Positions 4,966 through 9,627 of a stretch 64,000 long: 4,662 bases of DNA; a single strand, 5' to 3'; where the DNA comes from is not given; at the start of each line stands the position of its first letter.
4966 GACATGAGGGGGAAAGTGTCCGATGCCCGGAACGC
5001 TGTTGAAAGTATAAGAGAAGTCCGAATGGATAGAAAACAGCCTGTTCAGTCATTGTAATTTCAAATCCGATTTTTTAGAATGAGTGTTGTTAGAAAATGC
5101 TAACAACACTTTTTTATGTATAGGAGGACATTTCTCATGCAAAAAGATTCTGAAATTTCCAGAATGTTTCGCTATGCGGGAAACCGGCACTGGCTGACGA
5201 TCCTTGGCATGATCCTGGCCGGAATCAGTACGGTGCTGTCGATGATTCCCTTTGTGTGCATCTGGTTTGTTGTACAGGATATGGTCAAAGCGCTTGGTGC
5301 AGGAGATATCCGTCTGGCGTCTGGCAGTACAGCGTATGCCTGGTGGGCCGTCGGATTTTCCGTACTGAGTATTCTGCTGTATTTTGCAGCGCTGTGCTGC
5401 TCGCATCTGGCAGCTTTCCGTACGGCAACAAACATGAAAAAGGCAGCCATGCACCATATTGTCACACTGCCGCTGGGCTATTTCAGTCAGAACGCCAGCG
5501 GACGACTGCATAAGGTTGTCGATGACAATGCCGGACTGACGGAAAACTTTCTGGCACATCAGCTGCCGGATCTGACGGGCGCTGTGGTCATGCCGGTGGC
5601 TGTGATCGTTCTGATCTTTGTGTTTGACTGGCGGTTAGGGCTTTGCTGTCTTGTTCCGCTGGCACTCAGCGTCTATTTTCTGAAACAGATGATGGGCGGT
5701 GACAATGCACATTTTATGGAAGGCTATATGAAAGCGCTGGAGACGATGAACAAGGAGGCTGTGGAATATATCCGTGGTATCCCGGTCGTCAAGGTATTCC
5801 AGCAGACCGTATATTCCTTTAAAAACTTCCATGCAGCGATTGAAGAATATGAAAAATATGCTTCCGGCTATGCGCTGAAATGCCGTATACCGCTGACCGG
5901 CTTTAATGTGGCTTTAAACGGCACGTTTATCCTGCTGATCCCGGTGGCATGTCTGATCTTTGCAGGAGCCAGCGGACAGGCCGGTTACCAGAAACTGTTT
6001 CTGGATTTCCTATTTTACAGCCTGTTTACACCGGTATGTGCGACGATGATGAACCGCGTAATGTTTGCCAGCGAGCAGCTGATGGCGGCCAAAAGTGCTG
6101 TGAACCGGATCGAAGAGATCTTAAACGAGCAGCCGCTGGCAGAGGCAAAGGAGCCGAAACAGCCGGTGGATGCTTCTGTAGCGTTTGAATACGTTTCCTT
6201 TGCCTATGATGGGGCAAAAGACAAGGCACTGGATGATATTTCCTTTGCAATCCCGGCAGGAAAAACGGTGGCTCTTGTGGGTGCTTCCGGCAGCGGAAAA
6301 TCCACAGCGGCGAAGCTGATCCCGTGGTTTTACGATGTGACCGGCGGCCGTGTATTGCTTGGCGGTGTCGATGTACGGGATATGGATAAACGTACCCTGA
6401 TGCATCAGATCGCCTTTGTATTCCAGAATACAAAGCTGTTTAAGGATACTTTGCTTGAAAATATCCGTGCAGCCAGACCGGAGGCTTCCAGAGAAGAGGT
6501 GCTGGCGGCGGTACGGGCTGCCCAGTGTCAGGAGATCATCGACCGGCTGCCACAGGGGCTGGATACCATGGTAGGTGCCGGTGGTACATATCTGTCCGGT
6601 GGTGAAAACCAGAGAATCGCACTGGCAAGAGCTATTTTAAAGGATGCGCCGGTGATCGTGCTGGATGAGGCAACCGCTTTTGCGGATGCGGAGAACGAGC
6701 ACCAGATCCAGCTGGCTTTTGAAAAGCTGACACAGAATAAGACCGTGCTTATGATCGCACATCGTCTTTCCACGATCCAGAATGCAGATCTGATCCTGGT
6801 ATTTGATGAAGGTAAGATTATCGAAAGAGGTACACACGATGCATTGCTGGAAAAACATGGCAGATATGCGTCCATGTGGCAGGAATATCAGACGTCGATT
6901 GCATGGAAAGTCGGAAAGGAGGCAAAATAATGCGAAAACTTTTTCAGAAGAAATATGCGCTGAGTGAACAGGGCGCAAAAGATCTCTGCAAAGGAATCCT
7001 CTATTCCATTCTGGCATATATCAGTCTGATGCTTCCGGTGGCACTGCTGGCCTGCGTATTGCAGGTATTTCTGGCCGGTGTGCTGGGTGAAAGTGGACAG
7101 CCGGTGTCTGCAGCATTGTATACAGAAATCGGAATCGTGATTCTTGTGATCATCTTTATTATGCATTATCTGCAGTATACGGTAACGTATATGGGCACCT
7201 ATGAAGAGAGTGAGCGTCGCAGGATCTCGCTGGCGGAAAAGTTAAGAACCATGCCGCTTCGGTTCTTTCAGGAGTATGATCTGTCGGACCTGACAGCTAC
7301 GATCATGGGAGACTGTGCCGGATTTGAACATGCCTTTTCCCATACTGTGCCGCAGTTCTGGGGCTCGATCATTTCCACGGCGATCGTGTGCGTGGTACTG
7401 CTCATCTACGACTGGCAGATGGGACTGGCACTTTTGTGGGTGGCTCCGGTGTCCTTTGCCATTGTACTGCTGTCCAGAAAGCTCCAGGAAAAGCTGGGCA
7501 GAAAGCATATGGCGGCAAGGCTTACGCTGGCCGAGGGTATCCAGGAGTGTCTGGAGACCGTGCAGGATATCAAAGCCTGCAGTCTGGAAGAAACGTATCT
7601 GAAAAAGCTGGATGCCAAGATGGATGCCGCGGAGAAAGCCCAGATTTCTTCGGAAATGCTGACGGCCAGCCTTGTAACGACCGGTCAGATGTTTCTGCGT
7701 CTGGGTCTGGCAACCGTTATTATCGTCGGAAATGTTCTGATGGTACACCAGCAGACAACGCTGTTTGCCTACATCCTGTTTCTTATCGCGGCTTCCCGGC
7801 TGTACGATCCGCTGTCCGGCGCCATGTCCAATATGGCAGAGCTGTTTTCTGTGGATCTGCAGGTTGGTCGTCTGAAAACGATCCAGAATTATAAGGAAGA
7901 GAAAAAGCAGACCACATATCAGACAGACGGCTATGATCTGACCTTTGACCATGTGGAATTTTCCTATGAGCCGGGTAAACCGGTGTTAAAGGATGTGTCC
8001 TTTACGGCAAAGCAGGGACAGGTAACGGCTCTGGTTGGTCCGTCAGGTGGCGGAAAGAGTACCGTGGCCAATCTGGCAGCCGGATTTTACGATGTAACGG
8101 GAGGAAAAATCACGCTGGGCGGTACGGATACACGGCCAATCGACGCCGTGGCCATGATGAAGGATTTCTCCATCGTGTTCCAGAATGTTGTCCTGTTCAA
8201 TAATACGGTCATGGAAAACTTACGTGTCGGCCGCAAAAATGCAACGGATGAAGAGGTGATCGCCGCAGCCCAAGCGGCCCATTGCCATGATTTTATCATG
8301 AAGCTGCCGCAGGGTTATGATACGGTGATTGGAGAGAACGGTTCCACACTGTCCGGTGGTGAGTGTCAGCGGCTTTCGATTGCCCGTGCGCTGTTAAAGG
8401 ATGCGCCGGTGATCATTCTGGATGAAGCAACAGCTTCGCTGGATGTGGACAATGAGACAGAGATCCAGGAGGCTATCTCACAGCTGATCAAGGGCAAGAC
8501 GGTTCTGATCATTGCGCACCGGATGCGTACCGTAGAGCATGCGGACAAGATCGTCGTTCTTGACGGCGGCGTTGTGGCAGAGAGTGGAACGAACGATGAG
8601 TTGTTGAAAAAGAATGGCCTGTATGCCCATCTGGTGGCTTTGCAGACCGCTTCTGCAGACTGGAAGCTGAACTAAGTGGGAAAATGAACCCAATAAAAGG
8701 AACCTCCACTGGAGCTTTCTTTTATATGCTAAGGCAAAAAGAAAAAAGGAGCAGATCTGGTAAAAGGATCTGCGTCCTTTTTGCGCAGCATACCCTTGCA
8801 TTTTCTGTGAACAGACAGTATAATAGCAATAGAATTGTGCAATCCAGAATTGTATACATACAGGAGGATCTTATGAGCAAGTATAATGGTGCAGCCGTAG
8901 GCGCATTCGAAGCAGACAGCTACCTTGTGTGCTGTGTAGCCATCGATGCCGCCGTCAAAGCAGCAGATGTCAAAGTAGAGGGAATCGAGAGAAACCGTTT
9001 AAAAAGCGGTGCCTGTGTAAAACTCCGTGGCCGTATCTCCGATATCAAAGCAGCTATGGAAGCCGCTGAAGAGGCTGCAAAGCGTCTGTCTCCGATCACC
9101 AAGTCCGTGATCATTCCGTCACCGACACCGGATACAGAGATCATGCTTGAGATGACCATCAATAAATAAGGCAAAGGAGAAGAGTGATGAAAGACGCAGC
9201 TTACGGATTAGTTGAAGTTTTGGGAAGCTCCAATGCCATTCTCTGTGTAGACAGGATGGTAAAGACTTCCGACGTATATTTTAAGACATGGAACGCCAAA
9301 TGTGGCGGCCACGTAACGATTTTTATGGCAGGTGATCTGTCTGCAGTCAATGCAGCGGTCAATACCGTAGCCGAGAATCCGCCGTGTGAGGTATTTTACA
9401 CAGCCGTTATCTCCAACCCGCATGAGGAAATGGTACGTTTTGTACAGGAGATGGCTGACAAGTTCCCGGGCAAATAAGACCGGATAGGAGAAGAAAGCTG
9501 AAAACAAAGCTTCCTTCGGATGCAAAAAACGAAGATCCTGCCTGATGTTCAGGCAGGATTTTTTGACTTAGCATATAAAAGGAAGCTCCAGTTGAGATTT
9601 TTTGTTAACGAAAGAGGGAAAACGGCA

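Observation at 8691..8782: A ~50-nt palindrome-containing element repeated four times, each docked in the same polarity onto an unrelated terminator hairpin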

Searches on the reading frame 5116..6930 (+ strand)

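Call 39: search_protein_families(library=pfam, proteins=[window:5116-6930:+], max_evalue=0.00001)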
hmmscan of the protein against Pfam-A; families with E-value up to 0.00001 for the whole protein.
window:5116-6930:+ (604 aa): 3 families
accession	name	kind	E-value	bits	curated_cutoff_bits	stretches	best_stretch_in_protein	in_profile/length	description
PF00005.33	ABC_tran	-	4.2e-29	102.3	25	1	372-521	1-137/137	ABC transporter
PF00664.28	ABC_membrane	-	3.7e-21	76.5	28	1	30-254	3-222/274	ABC transporter transmembrane region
PF02463.25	SMC_N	-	1.5e-06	28.2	40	0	384-560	26-208/220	RecF/RecN/SMC N terminal domain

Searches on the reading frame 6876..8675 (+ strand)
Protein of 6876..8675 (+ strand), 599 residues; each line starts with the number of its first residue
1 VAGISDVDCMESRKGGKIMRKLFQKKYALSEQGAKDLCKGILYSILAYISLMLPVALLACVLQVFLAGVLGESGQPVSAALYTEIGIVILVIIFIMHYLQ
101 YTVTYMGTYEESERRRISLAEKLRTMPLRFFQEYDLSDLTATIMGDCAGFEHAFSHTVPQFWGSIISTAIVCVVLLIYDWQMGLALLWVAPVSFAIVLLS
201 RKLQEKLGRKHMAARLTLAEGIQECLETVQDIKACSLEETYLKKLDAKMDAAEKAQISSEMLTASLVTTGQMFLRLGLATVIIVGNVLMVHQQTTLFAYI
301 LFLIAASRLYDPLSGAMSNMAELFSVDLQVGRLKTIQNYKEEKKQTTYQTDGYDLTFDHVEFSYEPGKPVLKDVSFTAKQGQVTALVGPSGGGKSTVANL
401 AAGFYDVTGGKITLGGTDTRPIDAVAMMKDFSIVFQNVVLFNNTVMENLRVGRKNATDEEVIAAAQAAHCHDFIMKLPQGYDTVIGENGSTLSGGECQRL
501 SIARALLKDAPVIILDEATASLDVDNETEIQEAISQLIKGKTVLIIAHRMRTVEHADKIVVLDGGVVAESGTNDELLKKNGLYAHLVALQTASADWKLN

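Call 39: search_protein_families(library=pfam, proteins=[window:6876-8675:+], max_evalue=0.00001)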
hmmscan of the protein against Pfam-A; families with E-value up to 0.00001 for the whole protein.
window:6876-8675:+ (599 aa): 3 families
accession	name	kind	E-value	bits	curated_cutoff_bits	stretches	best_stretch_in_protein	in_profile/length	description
PF00005.33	ABC_tran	-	6.9e-32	111.3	25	1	371-520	1-137/137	ABC transporter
PF00664.28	ABC_membrane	-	1.1e-18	68.3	28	1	58-303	18-264/274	ABC transporter transmembrane region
PF02463.25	SMC_N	-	7.9e-09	35.7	40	1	491-560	136-209/220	RecF/RecN/SMC N terminal domain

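Call 44: find_homologous_proteins(query=window:6876-8675:+, max_evalue=1e-100)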
Query window:6876-8675:+ (599 aa): 7995 proteins with E <= 1e-100 among 8000 candidates; the best 120 are listed.
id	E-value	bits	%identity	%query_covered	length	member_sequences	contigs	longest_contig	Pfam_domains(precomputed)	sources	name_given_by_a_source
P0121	0.0e+0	1274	100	97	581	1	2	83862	PF00005.34,PF02463.26,PF00664.29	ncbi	-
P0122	0.0e+0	1265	99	97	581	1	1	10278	PF00005.34,PF02463.26,PF00664.29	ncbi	-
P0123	0.0e+0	1255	98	97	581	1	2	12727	PF00005.34,PF02463.26,PF00664.29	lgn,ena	-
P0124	0.0e+0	1253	98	97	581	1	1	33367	PF00005.34,PF02463.26,PF00664.29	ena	-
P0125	0.0e+0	1250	97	97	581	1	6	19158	PF00005.34,PF02463.26,PF00664.29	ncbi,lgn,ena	-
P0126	0.0e+0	1248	98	97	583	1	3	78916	PF00005.34,PF02463.26,PF00664.29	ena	-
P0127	0.0e+0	1245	97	97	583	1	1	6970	PF00005.34,PF02463.26,PF00664.29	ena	-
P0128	0.0e+0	1241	97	97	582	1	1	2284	PF00005.34,PF02463.26,PF00664.29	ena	-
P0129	0.0e+0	1239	97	97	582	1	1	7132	PF00005.34,PF02463.26,PF00664.29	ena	-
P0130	0.0e+0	1193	93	97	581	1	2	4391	PF00005.34,PF02463.26,PF00664.29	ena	-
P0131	0.0e+0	1104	84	98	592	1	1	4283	PF00005.34,PF02463.26,PF00664.29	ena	-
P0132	0.0e+0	1096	84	97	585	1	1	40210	PF00005.34,PF02463.26,PF00664.29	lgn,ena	-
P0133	0.0e+0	1093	84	97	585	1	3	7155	PF00005.34,PF02463.26,PF00664.29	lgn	-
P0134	0.0e+0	1093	84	97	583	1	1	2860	PF00005.34,PF02463.26,PF00664.29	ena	-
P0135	0.0e+0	1093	84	97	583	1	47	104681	PF00005.34,PF02463.26,PF00664.29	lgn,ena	-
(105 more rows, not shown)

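Call 45: find_encoding_contigs(protein=P0126, flank=10000, max_places=3)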
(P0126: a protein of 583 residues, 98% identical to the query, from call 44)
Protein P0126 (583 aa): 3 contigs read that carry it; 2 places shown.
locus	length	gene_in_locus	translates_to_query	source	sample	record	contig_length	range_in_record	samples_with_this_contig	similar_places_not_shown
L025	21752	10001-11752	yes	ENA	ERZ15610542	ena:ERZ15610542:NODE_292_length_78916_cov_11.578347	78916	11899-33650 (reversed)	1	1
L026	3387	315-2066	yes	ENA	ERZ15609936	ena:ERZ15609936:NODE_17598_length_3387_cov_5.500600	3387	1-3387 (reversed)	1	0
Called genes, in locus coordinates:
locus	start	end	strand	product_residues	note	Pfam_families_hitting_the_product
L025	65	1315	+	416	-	-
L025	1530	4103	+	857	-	PF21461:HL_N-beta (faint), PF26918:Ig_Eae (faint), PF02368:Big_2 (weak), PF22359:Big-like (weak), PF02368:Big_2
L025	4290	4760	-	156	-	PF02142:MGS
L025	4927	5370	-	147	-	PF00376:MerR, PF13411:MerR_1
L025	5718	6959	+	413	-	PF13930:Endonuclea_NS_2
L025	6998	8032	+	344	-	PF00165:HTH_AraC (faint), PF12833:HTH_18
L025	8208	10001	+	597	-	PF00664:ABC_membrane, PF00005:ABC_tran, PF02463:SMC_N (faint)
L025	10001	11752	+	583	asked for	PF00664:ABC_membrane, PF00005:ABC_tran, PF02463:SMC_N (weak)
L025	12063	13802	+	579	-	PF08447:PAS_3, PF00512:HisKA, PF02518:HATPase_c, PF00072:Response_reg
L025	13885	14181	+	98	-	PF00936:BMC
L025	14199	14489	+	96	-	PF00936:BMC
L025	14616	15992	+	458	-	PF00654:Voltage_CLC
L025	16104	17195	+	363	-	PF00579:tRNA-synt_1b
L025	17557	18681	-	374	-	PF01208:URO-D (faint)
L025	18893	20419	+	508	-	PF13556:HTH_30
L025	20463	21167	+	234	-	PF08713:DNA_alkylation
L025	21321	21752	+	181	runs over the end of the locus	PF02830:V4R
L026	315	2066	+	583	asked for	PF00664:ABC_membrane, PF00005:ABC_tran, PF02463:SMC_N (weak)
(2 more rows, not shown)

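Call 46: find_encoding_contigs(protein=P0130, flank=3000, max_places=2)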
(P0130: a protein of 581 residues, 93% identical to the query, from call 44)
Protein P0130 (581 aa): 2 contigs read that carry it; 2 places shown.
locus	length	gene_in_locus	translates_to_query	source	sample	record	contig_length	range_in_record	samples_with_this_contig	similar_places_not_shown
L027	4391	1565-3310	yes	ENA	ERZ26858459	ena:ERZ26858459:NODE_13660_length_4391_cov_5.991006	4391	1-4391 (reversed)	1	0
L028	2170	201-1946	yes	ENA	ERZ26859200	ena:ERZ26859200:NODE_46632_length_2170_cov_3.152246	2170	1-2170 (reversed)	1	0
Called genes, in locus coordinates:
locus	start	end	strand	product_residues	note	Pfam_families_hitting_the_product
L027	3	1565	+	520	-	?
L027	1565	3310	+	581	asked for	PF00664:ABC_membrane, PF00005:ABC_tran, PF02463:SMC_N (weak)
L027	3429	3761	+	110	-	PF00936:BMC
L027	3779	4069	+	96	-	PF00936:BMC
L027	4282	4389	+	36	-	?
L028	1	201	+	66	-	?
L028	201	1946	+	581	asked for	PF00664:ABC_membrane, PF00005:ABC_tran, PF02463:SMC_N (weak)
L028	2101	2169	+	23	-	?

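Call 47: find_encoding_contigs(protein=P0132, flank=3000, max_places=2)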
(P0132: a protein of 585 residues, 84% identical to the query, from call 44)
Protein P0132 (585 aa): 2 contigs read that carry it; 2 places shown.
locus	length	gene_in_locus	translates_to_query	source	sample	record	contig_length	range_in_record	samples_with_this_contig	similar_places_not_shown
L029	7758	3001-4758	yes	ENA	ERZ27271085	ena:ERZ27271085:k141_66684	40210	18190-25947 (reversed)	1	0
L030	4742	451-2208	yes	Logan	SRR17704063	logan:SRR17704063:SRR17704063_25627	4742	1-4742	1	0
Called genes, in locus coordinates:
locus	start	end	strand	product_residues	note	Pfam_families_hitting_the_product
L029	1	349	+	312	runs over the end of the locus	-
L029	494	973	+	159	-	-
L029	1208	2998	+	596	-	PF00664:ABC_membrane, PF00005:ABC_tran, PF02463:SMC_N (faint)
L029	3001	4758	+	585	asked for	PF00664:ABC_membrane, PF00005:ABC_tran, PF02463:SMC_N (weak)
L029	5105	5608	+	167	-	PF05175:MTS (weak)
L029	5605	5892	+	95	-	-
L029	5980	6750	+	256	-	PF01381:HTH_3 (faint), PF00583:Acetyltransf_1, PF13302:Acetyltransf_3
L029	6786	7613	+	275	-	PF12784:PDDEXK_2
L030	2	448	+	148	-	?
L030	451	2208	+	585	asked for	PF00664:ABC_membrane, PF00005:ABC_tran, PF02463:SMC_N (weak)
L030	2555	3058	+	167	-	PF05175:MTS (weak)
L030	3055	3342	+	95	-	-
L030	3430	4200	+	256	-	PF01381:HTH_3 (faint), PF00583:Acetyltransf_1, PF13302:Acetyltransf_3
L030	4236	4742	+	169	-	?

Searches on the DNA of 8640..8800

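Call 52: search_rna_families(source=window, start=8640, end=8800, threshold=evalue, max_evalue=10)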
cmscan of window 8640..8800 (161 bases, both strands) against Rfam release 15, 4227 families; matches with E-value up to 10: 20.
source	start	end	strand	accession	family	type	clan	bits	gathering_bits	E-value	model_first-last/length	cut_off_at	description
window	8743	8780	-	RF02592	Spy392987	Gene; antisense;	-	16.9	47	1.1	1-63/63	no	S. pyogenes antisense RNA 392987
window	8743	8782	+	RF03560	mir-3926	Gene; miRNA;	-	16.8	82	0.97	11-53/63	no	mir-3926 microRNA precursor family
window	8739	8782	-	RF04343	Plastid-psbA-2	Cis-reg;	CL00153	16.1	55.8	1.2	1-60/60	no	Plastid-psbA-2 3UTR RNA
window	8691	8726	+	RF04157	MIR9486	Gene; miRNA;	-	15.7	100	0.86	1-119/119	no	MIR9486 microRNA precursor family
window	8743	8782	-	RF03560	mir-3926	Gene; miRNA;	-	15.7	82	1.8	11-53/63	no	mir-3926 microRNA precursor family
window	8742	8782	-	RF00446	mir-133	Gene; miRNA;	-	14.9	55.5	0.59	15-60/74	no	mir-133 microRNA precursor family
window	8675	8786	-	RF00400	SNORA28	Gene; snRNA; snoRNA; HACA-box;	CL00033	14.9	65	2.3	1-126/126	no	Small nucleolar RNA SNORA28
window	8743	8782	+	RF03623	mir-1252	Gene; miRNA;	-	14.3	70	7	1-65/65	no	mir-1252 microRNA precursor family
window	8743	8782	+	RF03610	mir-H7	Gene; miRNA;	CL00141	14.2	94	5.5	1-69/69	no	mir-H7 microRNA precursor family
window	8700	8782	+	RF02057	STnc40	Gene; sRNA;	-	14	45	5.3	1-70/70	no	Salmonella enterica sRNA STnc40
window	8743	8782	-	RF03623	mir-1252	Gene; miRNA;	-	13.9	70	8.6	1-65/65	no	mir-1252 microRNA precursor family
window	8705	8758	-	RF02925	6A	Gene; sRNA;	-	13.5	41.2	6.1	1-52/52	no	6A RNA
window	8743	8782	+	RF03464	mir-465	Gene; miRNA;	CL00136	13.4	65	4.3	16-62/79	no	mir-465 microRNA precursor family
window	8666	8780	+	RF01769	greA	Cis-reg; leader;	-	13.3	60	2.8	1-124/124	no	Enterobacteria greA leader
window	8742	8783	-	RF00802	mir-207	Gene; miRNA;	-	12.8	88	7.9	1-78/78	no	mir-207 microRNA precursor family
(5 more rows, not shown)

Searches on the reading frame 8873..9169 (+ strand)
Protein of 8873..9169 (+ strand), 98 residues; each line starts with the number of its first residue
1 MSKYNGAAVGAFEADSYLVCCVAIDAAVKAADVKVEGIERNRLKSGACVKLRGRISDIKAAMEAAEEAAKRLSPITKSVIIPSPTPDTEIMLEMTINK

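Call 23: find_encoding_contigs(protein=window:8873-9166:+, flank=3000, max_places=10)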
Protein seq(98 aa) (98 aa): 22 contigs read that carry it; 10 places shown.
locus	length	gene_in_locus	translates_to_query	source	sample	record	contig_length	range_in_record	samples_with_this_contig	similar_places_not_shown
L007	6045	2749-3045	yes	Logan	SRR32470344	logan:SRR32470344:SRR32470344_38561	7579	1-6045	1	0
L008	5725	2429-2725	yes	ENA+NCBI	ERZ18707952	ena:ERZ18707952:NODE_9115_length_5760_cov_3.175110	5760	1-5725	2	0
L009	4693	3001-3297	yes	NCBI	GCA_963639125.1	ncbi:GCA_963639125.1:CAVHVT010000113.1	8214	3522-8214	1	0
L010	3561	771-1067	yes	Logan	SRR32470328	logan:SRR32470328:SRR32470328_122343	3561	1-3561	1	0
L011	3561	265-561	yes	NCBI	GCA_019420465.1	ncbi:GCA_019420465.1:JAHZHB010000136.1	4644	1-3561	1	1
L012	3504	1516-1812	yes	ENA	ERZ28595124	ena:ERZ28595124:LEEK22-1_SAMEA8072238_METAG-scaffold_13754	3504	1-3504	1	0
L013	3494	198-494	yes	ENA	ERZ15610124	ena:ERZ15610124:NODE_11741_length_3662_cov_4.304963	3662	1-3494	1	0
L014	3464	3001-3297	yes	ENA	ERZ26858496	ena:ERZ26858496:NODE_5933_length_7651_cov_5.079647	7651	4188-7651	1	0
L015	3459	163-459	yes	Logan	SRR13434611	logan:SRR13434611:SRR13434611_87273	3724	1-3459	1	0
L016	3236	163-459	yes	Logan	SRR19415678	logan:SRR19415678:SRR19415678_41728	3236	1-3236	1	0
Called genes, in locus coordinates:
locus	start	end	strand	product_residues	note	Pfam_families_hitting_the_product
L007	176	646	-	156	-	PF02142:MGS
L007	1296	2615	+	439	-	PF13930:Endonuclea_NS_2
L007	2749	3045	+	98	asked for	PF00936:BMC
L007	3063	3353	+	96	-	PF00936:BMC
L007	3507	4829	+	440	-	PF00654:Voltage_CLC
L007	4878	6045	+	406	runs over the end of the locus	PF11185:DUF2971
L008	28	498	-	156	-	PF02142:MGS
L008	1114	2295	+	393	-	PF13930:Endonuclea_NS_2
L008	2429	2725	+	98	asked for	PF00936:BMC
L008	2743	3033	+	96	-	PF00936:BMC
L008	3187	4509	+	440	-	PF00654:Voltage_CLC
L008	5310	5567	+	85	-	PF07927:HicA_toxin (weak)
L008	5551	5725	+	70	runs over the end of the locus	?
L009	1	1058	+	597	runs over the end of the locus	PF00664:ABC_membrane, PF00005:ABC_tran, PF02463:SMC_N (weak)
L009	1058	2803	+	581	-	PF00664:ABC_membrane, PF00005:ABC_tran, PF02463:SMC_N (weak)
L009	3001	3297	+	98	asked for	PF00936:BMC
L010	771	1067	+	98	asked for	PF00936:BMC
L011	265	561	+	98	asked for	PF00936:BMC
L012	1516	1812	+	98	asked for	PF00936:BMC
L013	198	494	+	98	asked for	PF00936:BMC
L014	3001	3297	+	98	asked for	PF00936:BMC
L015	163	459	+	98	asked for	PF00936:BMC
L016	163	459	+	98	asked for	PF00936:BMC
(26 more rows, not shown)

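Call 63: search_protein_families(library=pfam, proteins=[window:8873-9169:+], max_evalue=0.00001)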
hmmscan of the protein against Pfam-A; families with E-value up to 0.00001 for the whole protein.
window:8873-9169:+ (98 aa): 1 family
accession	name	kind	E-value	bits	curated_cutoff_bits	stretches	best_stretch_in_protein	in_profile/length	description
PF00936.24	BMC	-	3.6e-15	56.1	24.5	1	8-84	1-75/75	BMC domain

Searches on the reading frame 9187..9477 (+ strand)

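Call 63: search_protein_families(library=pfam, proteins=[window:9187-9477:+], max_evalue=0.00001)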
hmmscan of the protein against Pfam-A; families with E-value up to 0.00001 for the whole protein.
window:9187-9477:+ (96 aa): 1 family
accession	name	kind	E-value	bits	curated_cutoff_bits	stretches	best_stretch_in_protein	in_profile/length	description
PF00936.24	BMC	-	1.8e-15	57.1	24.5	1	5-78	1-75/75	BMC domain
